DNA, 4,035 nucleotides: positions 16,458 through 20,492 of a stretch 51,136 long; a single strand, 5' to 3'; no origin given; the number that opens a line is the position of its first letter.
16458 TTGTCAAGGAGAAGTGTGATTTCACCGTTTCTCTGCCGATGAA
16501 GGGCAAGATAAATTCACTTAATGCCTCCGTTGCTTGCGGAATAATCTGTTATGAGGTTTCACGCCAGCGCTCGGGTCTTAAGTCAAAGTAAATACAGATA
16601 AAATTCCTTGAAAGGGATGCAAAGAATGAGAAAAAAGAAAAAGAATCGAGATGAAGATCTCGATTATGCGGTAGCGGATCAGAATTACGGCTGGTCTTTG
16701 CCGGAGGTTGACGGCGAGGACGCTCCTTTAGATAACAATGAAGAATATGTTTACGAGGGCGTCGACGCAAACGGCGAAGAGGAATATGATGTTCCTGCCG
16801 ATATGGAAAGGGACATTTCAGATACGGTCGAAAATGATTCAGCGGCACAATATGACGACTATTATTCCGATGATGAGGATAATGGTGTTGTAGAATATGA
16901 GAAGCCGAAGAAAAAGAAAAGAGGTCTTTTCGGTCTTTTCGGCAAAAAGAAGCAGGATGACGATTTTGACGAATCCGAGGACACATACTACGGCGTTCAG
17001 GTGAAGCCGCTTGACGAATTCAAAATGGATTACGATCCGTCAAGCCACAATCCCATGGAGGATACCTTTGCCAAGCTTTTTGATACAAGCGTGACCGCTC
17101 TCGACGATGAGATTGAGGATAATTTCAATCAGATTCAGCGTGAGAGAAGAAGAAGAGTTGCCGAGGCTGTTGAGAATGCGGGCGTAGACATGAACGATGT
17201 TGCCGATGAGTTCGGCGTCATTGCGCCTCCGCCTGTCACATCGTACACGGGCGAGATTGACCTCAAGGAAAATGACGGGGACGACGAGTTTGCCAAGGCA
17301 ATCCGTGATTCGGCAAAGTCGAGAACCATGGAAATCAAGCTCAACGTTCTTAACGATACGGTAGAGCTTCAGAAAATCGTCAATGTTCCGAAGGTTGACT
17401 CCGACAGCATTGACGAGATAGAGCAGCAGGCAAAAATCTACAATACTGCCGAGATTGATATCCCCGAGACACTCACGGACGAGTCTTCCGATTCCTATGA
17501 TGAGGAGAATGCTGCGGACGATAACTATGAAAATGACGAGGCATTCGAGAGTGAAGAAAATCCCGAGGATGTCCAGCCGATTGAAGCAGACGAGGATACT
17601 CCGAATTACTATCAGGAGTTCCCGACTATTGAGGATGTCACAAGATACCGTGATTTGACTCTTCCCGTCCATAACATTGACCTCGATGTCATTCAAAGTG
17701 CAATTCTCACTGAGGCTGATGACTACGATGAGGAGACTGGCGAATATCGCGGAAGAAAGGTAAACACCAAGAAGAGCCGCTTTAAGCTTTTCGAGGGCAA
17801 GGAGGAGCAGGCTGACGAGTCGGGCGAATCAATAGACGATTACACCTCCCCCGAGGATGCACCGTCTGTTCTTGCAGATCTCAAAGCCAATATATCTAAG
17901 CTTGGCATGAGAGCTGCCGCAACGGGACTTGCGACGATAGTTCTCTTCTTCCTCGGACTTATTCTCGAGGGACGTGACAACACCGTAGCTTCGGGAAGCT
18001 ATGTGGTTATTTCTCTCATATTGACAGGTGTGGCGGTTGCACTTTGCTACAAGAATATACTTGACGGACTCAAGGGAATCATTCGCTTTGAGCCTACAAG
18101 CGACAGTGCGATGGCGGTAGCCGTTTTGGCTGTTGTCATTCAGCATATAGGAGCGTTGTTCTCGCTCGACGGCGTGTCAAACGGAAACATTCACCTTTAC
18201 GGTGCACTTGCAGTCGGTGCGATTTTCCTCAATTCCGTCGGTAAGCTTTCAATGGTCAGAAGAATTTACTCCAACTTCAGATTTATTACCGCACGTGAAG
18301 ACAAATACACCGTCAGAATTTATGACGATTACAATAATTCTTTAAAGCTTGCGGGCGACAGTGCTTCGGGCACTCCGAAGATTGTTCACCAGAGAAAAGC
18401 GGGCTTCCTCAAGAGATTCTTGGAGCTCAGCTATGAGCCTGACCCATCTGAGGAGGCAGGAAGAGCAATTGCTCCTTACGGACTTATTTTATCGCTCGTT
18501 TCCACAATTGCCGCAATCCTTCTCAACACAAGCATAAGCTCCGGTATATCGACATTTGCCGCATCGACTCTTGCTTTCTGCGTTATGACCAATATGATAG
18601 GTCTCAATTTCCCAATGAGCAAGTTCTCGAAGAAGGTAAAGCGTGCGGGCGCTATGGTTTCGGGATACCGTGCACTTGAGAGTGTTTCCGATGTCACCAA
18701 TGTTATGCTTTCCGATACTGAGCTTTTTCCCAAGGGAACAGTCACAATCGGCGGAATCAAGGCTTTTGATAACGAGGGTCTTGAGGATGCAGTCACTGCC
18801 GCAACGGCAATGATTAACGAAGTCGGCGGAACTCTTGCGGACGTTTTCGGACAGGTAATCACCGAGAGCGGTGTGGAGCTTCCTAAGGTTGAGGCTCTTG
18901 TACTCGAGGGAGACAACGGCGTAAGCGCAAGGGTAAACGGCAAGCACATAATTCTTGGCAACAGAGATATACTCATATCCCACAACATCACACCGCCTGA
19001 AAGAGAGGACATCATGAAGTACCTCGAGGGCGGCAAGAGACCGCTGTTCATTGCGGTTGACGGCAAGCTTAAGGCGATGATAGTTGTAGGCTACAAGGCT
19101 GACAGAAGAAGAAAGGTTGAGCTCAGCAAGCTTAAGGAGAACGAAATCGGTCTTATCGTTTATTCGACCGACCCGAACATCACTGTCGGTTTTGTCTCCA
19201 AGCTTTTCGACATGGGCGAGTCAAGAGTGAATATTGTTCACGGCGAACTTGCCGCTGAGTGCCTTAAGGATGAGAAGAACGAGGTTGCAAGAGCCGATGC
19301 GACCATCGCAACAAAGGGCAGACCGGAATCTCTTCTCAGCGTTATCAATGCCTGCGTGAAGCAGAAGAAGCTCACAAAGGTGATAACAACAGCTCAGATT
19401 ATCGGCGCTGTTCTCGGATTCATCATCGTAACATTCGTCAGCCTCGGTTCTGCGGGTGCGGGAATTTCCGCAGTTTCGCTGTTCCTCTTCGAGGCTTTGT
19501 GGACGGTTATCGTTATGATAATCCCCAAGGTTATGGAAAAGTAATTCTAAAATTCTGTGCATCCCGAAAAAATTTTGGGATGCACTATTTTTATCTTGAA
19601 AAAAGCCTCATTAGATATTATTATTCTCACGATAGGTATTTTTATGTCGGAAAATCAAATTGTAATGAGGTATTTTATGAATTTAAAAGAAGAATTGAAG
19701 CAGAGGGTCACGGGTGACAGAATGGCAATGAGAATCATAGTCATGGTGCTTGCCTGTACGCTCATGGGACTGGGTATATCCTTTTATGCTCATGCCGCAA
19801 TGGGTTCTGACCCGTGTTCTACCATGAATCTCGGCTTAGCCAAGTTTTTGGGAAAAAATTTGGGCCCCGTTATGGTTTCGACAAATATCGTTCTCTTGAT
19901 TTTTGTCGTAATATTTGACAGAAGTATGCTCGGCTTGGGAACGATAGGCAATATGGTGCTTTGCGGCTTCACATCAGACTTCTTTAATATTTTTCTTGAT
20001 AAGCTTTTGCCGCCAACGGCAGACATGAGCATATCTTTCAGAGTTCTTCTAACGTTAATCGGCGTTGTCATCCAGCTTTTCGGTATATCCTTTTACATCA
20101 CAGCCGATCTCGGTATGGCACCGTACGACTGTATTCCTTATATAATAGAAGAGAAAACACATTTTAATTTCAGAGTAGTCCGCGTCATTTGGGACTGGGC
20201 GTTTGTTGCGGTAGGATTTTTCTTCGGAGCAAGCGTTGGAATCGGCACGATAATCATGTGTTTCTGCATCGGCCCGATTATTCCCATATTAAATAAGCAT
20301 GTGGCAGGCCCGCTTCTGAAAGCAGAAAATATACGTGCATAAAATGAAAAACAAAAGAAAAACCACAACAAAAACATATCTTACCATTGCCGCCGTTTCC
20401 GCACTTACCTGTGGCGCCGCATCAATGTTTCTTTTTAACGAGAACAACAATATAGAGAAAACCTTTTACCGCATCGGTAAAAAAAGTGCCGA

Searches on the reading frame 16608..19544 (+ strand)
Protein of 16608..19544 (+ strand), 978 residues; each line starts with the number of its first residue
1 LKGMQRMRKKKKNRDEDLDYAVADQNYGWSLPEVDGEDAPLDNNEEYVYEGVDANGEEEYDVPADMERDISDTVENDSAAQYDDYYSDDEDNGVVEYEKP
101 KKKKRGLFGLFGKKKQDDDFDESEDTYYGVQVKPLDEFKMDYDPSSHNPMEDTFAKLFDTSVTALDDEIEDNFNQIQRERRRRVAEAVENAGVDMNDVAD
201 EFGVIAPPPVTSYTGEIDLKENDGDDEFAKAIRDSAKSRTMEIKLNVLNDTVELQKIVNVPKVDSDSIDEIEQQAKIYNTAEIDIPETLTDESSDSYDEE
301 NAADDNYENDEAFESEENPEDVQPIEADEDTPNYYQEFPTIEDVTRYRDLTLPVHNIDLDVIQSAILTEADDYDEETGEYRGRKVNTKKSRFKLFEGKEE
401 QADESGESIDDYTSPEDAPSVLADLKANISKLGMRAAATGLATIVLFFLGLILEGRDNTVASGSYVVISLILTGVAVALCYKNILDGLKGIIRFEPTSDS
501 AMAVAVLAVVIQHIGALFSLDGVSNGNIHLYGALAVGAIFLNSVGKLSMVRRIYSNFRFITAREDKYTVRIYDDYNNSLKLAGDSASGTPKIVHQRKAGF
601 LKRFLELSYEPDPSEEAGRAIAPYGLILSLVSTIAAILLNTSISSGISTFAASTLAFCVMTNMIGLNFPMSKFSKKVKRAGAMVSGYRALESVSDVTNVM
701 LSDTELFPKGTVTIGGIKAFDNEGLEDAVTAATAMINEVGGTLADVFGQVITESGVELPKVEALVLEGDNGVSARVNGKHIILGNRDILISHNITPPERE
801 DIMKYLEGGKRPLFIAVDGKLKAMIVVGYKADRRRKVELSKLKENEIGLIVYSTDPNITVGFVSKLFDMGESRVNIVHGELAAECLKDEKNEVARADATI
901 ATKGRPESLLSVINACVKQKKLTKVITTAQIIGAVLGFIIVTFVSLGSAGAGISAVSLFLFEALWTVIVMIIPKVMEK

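Call 14: search_protein_families(library=pfam, proteins=[window:16608-19544:+])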
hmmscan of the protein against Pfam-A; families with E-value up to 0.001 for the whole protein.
window:16608-19544:+ (978 aa): 0 families

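Call 23: search_protein_families(library=pfam, proteins=[window:16608-19544:+], max_evalue=0.01)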
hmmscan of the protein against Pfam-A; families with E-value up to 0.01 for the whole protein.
window:16608-19544:+ (978 aa): 0 families

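Call 57: search_protein_families(library=ncbifam, proteins=[window:16608-19544:+], max_evalue=0.001)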
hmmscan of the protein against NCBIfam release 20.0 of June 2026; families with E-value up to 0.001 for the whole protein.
window:16608-19544:+ (978 aa): 4 families
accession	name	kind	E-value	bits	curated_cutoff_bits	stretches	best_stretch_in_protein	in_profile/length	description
NF007952.0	PRK10671.1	equivalog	1.3e-11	43.4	1316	1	654-865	477-689/838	copper-exporting P-type ATPase CopA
TIGR01525.1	ATPase-IB_hvy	subfamily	4e-08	32.6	346.25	1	627-860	179-417/560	heavy metal translocating P-type ATPase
NF008262.1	PRK11033.1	equivalog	2.7e-06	26.2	1005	1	678-855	407-584/731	zinc/cadmium/mercury/lead-transporting ATPase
NF033775.1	P_type_ZntA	exception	8.4e-05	21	1240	1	676-827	410-557/732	Zn(II)/Cd(II)/Pb(II) translocating P-type ATPase ZntA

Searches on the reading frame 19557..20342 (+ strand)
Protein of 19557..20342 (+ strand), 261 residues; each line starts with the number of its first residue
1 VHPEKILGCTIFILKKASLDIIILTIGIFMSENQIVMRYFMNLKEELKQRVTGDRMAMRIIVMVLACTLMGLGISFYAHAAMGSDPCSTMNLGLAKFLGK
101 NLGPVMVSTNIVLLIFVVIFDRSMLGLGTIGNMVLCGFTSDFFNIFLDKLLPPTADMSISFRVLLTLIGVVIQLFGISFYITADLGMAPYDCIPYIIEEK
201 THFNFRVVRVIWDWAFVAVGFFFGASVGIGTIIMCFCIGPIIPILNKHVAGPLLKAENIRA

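Call 14: search_protein_families(library=pfam, proteins=[window:19557-20342:+])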
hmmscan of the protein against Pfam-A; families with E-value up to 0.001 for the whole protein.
window:19557-20342:+ (261 aa): 0 families

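Call 23: search_protein_families(library=pfam, proteins=[window:19557-20342:+], max_evalue=0.01)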
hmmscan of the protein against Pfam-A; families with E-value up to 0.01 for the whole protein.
window:19557-20342:+ (261 aa): 1 family
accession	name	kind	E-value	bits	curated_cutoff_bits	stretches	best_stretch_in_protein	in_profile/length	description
PF02588.21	YitT_membrane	-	0.0021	17.9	24.3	1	60-242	2-177/205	Uncharacterised 5xTM membrane BCR, YitT family COG1284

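Call 57: search_protein_families(library=ncbifam, proteins=[window:19557-20342:+], max_evalue=0.001)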
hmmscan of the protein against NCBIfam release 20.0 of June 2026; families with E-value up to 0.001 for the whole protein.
window:19557-20342:+ (261 aa): 2 families
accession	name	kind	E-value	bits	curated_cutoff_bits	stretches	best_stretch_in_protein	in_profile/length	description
NF052291.1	membrane_YczE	equivalog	5.2e-28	98.2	205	1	58-244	2-181/185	membrane protein YczE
NF045987.1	SPE_1075_fam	subfamily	1.6e-09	37.3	125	1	130-247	134-261/268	SPE_1075/MLC_0560 family membrane protein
